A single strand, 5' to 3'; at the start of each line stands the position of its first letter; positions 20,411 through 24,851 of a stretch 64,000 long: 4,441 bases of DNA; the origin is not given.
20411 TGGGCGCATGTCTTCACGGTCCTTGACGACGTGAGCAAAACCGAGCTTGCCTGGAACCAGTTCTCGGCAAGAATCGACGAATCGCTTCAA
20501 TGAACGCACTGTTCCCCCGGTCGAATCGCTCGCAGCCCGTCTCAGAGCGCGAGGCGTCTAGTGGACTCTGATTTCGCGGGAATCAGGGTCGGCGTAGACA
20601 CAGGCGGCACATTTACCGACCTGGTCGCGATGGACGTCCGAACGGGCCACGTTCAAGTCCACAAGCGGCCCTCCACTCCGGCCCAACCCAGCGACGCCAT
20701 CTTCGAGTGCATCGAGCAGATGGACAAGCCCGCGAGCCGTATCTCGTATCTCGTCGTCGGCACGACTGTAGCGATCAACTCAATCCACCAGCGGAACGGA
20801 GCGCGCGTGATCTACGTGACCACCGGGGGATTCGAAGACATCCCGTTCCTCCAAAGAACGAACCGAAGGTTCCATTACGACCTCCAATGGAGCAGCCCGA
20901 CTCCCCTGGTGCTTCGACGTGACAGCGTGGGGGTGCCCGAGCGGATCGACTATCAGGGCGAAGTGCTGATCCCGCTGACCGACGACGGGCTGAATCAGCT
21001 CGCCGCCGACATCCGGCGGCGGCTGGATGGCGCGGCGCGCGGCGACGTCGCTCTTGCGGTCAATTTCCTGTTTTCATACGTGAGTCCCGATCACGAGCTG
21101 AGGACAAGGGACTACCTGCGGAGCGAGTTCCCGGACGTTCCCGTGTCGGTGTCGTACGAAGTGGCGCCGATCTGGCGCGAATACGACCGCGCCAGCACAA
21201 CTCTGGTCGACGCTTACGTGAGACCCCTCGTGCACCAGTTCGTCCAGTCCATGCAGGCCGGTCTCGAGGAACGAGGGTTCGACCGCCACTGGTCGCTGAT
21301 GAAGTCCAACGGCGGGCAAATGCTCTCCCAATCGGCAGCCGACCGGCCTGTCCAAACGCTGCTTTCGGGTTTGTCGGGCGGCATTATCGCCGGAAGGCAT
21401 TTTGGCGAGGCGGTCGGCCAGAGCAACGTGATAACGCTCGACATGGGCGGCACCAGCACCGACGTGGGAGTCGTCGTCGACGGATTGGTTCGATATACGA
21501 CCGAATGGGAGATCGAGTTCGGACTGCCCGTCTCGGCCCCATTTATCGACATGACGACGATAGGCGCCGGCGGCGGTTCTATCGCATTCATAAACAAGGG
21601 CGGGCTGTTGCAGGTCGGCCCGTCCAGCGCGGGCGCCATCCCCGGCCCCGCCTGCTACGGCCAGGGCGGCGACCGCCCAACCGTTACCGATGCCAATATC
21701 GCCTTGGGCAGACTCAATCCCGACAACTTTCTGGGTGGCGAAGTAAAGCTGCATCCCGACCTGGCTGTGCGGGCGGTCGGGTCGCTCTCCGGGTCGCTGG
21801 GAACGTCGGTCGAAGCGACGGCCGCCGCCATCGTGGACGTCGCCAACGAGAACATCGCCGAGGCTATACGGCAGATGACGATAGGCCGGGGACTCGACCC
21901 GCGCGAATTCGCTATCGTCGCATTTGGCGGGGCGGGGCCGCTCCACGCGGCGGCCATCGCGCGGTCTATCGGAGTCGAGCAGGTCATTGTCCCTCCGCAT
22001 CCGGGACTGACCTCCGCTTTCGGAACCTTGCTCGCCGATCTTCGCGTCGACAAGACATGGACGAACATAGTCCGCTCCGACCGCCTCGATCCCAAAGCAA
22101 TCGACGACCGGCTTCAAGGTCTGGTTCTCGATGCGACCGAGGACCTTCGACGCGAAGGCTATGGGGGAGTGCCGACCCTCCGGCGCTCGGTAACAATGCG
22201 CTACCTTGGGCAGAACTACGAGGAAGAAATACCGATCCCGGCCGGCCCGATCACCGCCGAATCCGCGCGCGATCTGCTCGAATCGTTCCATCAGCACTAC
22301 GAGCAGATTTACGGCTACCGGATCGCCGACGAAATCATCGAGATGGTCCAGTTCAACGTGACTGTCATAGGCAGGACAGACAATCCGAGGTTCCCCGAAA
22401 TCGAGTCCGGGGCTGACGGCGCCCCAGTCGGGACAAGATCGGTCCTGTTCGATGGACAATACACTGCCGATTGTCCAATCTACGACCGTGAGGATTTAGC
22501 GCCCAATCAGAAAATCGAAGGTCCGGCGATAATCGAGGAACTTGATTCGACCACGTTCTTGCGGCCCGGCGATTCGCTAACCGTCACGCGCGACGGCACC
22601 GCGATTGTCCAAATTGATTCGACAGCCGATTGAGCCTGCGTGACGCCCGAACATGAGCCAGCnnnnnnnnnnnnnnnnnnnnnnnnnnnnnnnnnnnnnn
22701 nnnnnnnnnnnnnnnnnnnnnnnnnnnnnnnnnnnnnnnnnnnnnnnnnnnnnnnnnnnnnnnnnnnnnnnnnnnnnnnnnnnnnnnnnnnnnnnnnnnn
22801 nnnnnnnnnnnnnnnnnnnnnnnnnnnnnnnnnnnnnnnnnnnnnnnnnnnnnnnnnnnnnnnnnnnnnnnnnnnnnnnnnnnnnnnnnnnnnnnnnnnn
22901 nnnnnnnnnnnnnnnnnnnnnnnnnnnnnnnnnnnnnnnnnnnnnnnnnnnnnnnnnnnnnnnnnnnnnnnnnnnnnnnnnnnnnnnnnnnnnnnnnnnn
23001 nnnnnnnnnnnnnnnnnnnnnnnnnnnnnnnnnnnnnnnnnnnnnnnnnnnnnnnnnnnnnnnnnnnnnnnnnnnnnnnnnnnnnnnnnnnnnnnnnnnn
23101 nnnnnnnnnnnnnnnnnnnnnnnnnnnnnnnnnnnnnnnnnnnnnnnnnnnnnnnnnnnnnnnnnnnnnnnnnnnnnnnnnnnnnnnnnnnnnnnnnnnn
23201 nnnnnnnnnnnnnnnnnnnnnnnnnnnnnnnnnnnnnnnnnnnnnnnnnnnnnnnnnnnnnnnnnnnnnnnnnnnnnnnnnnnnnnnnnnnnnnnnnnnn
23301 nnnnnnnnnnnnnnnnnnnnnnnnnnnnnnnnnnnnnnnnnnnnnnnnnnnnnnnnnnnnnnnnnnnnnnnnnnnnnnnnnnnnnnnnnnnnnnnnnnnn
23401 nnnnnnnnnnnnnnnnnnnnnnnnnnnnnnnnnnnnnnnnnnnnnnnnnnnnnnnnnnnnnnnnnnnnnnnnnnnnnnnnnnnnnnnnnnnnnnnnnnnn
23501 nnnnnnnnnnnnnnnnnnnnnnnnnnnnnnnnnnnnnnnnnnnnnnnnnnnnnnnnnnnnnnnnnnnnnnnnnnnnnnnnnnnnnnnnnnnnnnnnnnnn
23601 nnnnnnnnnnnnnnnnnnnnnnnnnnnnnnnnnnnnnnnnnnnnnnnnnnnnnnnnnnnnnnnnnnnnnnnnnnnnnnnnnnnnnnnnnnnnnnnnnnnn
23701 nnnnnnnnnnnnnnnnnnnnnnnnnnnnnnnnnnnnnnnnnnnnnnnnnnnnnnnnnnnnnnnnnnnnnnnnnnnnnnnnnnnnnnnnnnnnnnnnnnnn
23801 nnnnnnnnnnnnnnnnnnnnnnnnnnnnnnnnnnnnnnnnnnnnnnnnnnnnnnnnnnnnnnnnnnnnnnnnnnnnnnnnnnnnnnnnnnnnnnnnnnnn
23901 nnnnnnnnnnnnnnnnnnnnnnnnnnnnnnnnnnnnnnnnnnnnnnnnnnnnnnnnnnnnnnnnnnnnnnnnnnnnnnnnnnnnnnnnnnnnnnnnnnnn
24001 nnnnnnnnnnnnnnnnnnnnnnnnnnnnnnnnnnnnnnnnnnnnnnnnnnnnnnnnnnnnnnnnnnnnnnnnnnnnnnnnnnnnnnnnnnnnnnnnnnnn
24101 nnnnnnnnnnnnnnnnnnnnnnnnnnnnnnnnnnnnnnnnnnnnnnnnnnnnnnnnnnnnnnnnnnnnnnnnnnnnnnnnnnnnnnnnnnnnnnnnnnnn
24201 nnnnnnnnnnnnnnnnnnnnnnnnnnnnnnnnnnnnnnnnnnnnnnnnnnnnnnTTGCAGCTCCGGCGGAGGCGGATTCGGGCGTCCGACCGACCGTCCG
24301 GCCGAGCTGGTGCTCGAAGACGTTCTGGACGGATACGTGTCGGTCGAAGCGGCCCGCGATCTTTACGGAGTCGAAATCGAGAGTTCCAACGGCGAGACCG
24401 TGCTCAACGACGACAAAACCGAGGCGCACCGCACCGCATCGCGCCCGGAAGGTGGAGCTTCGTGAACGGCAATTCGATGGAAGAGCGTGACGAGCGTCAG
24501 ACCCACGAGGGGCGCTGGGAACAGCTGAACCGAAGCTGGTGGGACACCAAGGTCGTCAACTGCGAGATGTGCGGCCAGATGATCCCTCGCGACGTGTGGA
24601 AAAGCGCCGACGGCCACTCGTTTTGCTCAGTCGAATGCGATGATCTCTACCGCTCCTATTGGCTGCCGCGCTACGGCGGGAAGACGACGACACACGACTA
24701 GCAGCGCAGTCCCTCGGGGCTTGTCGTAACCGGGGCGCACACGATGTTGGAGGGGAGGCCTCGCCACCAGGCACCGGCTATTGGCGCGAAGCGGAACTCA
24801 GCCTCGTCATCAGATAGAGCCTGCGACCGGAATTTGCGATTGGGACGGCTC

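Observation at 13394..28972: ~1.45-kb near-identical inverted repeats bracketing an 11-kb gene block (potential invertible segment)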

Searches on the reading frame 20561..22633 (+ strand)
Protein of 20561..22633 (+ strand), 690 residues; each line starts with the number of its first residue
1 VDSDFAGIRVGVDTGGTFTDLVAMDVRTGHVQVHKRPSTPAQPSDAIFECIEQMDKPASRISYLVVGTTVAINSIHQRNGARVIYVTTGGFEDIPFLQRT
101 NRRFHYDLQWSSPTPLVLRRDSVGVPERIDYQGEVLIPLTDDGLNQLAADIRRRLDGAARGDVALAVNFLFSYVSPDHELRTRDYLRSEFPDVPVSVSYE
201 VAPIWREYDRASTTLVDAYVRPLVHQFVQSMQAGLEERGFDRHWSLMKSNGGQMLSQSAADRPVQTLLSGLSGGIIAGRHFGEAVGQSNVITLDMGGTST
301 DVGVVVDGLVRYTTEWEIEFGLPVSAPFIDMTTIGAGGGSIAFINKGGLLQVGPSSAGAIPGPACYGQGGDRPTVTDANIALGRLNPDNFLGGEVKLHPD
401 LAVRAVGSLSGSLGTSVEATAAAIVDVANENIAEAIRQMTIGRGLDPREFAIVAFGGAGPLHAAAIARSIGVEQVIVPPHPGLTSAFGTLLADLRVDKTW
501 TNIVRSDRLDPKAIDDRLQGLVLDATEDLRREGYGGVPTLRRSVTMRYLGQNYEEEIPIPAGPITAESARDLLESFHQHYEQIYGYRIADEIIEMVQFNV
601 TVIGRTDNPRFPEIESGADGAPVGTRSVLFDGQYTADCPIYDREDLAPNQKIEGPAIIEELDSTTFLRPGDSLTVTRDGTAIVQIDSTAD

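Call 5: search_protein_families(library=pfam, proteins=[window:20561-22633:+])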
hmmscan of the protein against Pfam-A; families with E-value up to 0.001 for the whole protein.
window:20561-22633:+ (690 aa): 3 families
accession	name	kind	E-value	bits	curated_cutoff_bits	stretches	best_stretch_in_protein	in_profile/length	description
PF01968.24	Hydantoinase_A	-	4.5e-93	312.1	22.9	1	210-497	1-290/291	Hydantoinase/oxoprolinase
PF05378.19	Hydant_A_N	-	1.4e-40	139.3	25.2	1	9-189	1-175/176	Hydantoinase/oxoprolinase N-terminal region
PF19278.4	Hydant_A_C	-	1.4e-12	47.8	21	1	514-671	14-177/193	Hydantoinase/oxoprolinase C-terminal domain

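Call 13: find_related_loci(query=window:20561-22633:+, collection=genome_contigs, flank=10000)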
Query window:20561-22633:+ (690 aa) in genome_contigs; peptide patterns used: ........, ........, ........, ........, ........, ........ (x = any residue, [..] = any of these).
155 stretches matched a pattern; 80 encode a relative of the query (tblastn E <= 1e-3); 76 distinct loci.
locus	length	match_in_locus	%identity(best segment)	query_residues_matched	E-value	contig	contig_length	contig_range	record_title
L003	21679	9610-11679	97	1-690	0e+0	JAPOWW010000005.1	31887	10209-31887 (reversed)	MAG: Chloroflexota bacterium isolate COS3_bin_10 NODE_490_length_31887_cov_15.3648, whole genome shotgun sequence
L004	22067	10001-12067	93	1-689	0e+0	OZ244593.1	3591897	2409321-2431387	MAG: Chloroflexota bacterium isolate 88f3a034-1e95-44e9-9cba-3f5f03d74490 genome assembly, chromosome: 1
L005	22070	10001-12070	83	1-690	0e+0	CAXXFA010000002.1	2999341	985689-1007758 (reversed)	MAG: Chloroflexota bacterium isolate 89e1c7f9-7971-4734-96c6-435762dbc333 genome assembly, contig: contig_2, whole genom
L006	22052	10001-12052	73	2-685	0e+0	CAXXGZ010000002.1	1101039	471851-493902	MAG: Chloroflexota bacterium isolate 2d6b9f97-f50f-46fd-9931-9ea7ae414042 genome assembly, contig: contig_2, whole genom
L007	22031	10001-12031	64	8-684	0e+0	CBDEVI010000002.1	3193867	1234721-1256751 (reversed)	MAG: Chloroflexota bacterium isolate f820a594-4fe9-4b7b-8cc4-7fafcfd9b253 genome assembly, contig: contig_2, whole genom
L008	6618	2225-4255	64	8-684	0e+0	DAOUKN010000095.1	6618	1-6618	MAG TPA_asm: Chloroflexota bacterium isolate S7_331 k113_219529, whole genome shotgun sequence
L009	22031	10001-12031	64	8-684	0e+0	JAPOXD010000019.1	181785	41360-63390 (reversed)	MAG: Chloroflexota bacterium isolate COS3_bin_17 NODE_34_length_181785_cov_42.9952, whole genome shotgun sequence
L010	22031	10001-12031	63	8-684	0e+0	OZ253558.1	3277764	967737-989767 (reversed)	MAG: Chloroflexota bacterium isolate faa4938b-925b-4a81-b3a1-ab9e0e292ea9 genome assembly, chromosome: 1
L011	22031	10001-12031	63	8-684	0e+0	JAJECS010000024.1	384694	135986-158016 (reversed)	MAG: Chloroflexota bacterium isolate jk18xAbins.3 k141_998106, whole genome shotgun sequence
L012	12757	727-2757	63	8-684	0e+0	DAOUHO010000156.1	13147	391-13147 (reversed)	MAG TPA_asm: Chloroflexota bacterium isolate S16_103 k189_254135, whole genome shotgun sequence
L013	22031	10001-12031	64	7-683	0e+0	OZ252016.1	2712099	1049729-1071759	MAG: Chloroflexota bacterium isolate c55ced2e-1ba6-4635-9983-d2261847e0b0 genome assembly, chromosome: 1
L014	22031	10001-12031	61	7-681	0e+0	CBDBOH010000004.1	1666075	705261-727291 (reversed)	MAG: Chloroflexota bacterium isolate 6ed94c95-c701-4cc9-8e12-bdeb5c957f40 genome assembly, contig: contig_4, whole genom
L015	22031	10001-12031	62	7-681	0e+0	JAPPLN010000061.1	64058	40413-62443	MAG: Chloroflexota bacterium isolate RHO3_bin_23 NODE_1046_length_64058_cov_29.495977, whole genome shotgun sequence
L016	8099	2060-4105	63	7-688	0e+0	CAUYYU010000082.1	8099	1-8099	MAG: Chloroflexota bacterium isolate CB27_AW.76 genome assembly, contig: Ga0310120_10006203, whole genome shotgun sequen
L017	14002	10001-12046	61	2-681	0e+0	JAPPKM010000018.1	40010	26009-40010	MAG: Chloroflexota bacterium isolate RHO2_bin_72 NODE_1499_length_40010_cov_10.161632, whole genome shotgun sequence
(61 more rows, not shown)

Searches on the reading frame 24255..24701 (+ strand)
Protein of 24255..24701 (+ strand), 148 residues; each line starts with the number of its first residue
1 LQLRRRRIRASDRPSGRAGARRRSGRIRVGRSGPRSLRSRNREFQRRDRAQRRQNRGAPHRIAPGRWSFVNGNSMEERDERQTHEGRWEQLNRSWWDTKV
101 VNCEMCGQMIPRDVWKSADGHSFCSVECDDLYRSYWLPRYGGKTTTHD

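Call 9: search_protein_families(library=ncbifam, proteins=[window:24255-24701:+], max_evalue=0.01)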
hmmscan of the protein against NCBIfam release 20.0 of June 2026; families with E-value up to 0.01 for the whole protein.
window:24255-24701:+ (148 aa): 0 families

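Call 16: search_protein_families(library=pfam, proteins=[window:24255-24701:+], max_evalue=0.001)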
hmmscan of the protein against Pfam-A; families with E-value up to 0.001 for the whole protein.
window:24255-24701:+ (148 aa): 1 family
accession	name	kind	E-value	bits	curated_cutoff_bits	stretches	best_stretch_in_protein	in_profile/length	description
PF21319.3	zf-FCS_1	-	0.00075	20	26.6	0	101-128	1-27/31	Zinc finger, FCS-type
